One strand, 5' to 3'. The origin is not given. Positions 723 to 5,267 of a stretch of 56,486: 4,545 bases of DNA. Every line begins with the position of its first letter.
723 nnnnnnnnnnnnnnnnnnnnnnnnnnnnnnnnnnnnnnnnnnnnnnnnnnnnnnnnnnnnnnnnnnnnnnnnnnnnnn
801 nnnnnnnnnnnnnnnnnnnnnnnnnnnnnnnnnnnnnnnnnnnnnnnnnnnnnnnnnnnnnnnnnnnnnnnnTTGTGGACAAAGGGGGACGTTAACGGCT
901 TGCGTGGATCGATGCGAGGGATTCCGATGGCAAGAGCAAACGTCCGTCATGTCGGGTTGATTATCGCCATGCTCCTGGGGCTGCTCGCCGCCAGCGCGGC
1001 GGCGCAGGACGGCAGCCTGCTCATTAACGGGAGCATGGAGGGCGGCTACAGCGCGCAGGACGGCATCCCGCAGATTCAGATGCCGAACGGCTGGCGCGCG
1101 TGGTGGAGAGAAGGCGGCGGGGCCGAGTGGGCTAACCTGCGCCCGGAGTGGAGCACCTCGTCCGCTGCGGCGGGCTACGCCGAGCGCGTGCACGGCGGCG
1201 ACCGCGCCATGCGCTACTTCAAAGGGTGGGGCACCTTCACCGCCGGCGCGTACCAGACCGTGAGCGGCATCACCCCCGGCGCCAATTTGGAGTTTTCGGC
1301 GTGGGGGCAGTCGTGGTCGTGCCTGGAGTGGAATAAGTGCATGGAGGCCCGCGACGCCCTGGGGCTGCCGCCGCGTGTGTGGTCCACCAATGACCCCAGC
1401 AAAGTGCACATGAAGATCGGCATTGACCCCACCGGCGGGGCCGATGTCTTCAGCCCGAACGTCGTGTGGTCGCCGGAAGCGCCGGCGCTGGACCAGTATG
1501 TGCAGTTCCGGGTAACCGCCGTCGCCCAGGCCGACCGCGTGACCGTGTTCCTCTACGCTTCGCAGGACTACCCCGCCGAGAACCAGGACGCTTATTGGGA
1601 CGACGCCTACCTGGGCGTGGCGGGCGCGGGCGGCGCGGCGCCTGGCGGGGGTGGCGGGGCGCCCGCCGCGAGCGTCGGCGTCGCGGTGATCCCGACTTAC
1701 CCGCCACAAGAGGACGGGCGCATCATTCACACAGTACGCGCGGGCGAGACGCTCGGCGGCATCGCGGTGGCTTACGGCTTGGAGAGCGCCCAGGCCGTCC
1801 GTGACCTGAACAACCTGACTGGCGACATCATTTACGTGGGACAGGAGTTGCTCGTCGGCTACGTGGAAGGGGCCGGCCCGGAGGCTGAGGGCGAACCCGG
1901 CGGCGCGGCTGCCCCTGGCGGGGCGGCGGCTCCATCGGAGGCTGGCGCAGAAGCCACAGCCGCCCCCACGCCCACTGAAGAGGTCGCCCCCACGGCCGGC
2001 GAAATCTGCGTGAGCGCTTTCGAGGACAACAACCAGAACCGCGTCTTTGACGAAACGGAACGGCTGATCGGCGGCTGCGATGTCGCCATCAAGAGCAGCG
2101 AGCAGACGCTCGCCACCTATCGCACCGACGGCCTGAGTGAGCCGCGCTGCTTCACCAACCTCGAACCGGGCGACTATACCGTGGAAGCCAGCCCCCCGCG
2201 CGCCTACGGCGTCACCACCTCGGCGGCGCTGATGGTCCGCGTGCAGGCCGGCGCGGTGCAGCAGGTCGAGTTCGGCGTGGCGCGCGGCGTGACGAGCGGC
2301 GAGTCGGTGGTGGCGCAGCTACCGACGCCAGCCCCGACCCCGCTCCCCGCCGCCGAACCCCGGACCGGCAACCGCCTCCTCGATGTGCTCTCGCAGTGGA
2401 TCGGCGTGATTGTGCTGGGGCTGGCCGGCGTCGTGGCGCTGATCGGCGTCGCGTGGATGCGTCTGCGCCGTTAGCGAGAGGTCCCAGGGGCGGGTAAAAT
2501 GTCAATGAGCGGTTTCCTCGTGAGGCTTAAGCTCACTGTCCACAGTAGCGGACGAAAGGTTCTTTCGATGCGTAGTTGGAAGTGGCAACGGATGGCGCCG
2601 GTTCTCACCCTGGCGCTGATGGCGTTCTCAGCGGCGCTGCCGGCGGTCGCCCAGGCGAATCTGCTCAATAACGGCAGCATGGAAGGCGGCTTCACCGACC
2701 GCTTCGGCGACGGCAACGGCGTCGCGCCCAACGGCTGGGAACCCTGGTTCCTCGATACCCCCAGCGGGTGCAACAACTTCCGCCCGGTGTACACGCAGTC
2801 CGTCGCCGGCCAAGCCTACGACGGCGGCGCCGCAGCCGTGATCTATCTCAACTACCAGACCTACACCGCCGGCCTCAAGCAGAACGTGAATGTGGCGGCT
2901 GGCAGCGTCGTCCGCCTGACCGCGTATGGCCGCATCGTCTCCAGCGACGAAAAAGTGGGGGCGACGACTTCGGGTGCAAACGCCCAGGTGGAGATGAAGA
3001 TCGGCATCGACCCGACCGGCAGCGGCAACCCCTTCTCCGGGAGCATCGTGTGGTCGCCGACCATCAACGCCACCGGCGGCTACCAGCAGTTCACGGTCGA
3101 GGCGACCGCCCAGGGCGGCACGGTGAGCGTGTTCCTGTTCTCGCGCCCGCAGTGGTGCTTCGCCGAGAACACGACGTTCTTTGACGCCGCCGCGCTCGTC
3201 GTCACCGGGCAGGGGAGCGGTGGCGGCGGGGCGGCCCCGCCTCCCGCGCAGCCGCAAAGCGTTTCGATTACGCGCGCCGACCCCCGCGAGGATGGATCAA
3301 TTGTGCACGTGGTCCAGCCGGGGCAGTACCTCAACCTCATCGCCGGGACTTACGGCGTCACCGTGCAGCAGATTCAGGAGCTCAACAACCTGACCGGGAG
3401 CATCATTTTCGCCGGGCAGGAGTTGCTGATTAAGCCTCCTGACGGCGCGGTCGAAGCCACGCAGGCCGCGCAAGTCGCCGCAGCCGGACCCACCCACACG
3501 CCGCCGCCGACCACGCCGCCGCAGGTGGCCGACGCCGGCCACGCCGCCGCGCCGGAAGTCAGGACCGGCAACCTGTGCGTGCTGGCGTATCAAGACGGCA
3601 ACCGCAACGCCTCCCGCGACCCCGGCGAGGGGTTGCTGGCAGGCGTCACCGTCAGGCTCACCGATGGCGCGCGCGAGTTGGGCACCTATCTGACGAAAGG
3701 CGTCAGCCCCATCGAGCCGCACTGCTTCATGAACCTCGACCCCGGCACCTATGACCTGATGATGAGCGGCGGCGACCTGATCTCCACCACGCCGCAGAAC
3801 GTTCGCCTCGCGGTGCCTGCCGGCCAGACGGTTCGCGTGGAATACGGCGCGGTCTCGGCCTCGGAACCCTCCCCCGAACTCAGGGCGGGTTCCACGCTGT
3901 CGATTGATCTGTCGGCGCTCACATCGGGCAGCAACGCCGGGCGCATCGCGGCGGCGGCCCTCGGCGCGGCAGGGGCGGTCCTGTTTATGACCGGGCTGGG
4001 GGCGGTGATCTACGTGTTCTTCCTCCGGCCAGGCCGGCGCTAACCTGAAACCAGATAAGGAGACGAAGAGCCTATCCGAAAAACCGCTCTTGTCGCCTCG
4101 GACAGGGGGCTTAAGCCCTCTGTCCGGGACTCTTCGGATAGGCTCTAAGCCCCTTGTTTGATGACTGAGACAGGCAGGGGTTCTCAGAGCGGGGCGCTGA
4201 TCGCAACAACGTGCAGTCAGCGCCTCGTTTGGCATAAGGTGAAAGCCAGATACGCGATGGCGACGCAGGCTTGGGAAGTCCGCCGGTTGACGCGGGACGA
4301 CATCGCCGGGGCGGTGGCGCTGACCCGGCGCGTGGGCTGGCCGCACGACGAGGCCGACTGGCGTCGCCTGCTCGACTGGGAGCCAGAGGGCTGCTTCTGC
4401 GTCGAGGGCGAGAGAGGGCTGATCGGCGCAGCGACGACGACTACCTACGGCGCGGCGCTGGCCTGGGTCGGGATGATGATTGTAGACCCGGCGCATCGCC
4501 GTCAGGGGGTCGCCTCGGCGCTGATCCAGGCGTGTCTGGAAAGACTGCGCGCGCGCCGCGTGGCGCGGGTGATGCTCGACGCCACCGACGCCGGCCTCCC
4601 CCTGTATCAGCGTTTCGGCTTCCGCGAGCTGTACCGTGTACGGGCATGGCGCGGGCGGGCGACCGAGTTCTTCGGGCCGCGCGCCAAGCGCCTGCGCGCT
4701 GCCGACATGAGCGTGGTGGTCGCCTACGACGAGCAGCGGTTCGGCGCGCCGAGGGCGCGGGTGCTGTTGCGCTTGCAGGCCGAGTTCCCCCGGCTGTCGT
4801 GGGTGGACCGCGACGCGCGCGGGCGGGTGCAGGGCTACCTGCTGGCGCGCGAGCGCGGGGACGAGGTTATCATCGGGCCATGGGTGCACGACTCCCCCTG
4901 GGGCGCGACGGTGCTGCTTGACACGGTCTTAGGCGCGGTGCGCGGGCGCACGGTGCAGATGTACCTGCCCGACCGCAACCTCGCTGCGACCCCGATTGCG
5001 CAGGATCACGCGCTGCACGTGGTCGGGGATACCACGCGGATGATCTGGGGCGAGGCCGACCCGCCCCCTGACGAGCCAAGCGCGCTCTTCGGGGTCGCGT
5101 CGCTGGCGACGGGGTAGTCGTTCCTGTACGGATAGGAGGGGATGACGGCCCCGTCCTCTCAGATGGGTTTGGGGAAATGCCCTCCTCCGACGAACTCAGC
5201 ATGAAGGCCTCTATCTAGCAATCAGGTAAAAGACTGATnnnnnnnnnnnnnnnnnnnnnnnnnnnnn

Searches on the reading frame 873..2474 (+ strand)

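Call 79: search_protein_families(library=pfam, proteins=[window:873-2474:+], max_evalue=0.001)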
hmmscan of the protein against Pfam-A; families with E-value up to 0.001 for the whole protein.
window:873-2474:+ (533 aa): 2 families
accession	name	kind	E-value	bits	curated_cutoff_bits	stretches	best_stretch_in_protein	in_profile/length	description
PF01476.26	LysM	-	1e-08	35.4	20.9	1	286-328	1-42/43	LysM domain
PF17210.9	SdrD_B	-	1.8e-07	31.8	29.7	1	382-451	7-76/112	SdrD B-like domain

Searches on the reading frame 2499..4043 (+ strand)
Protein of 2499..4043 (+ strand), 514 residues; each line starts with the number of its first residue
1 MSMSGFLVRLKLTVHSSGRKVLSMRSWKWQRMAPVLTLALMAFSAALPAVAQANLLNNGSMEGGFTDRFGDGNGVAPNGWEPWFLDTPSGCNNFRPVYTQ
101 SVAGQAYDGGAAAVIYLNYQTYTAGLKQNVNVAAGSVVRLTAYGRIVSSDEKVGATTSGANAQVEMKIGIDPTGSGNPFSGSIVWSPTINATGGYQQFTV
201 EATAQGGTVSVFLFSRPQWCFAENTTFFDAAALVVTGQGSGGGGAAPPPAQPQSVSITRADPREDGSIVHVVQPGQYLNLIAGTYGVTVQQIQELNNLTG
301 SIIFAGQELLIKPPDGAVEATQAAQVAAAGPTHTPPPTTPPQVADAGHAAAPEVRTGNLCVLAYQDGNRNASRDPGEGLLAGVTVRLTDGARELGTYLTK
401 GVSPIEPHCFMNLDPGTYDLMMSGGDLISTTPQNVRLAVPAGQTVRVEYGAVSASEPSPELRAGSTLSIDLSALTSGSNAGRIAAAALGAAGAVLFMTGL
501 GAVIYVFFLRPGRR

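Call 79: search_protein_families(library=pfam, proteins=[window:2499-4043:+], max_evalue=0.001)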
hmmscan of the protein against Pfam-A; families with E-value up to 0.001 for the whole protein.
window:2499-4043:+ (514 aa): 2 families
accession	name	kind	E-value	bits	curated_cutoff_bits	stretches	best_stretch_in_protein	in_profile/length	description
PF01476.26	LysM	-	1.2e-10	41.5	20.9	1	270-312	1-43/43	LysM domain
PF17210.9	SdrD_B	-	0.00015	22.4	29.7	0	363-434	7-76/112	SdrD B-like domain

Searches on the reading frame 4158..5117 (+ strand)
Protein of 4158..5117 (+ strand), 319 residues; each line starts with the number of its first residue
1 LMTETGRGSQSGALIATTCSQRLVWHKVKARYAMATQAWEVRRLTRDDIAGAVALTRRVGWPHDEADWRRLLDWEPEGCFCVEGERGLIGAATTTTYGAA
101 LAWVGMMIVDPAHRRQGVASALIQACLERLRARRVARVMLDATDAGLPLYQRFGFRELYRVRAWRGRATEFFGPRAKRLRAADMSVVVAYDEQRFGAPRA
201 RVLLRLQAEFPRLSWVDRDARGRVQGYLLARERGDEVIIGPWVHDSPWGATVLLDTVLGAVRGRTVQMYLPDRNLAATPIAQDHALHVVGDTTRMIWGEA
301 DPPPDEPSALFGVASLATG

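Call 79: search_protein_families(library=pfam, proteins=[window:4158-5117:+], max_evalue=0.001)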
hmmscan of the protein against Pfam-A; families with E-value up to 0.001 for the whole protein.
window:4158-5117:+ (319 aa): 8 families
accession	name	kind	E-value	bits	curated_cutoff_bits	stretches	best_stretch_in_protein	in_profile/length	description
PF00583.31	Acetyltransf_1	-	3.3e-16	60.1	20.7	1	61-155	14-116/116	Acetyltransferase (GNAT) family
PF18014.7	Acetyltransf_18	-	8.6e-15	55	22.7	1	187-311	1-123/124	Acetyltransferase (GNAT) domain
PF13508.13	Acetyltransf_7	-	1.1e-13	51.7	27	1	77-157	3-84/84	Acetyltransferase (GNAT) domain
PF13673.13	Acetyltransf_10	-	2.5e-11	44.1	23.6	1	80-160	34-112/128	Acetyltransferase (GNAT) domain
PF13527.13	Acetyltransf_9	-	1e-08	35.7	25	1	101-156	72-125/127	Acetyltransferase (GNAT) domain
PF08445.16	FR47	-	0.00028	21.3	22.1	1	102-161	22-82/86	FR47-like protein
PF23209.2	IDM1_C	-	0.00039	21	33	1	79-159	35-116/140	Increased DNA methylation 1, C-terminal domain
PF14542.12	Acetyltransf_CG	-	0.00057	20.4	30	0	108-134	31-57/80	GCN5-related N-acetyl-transferase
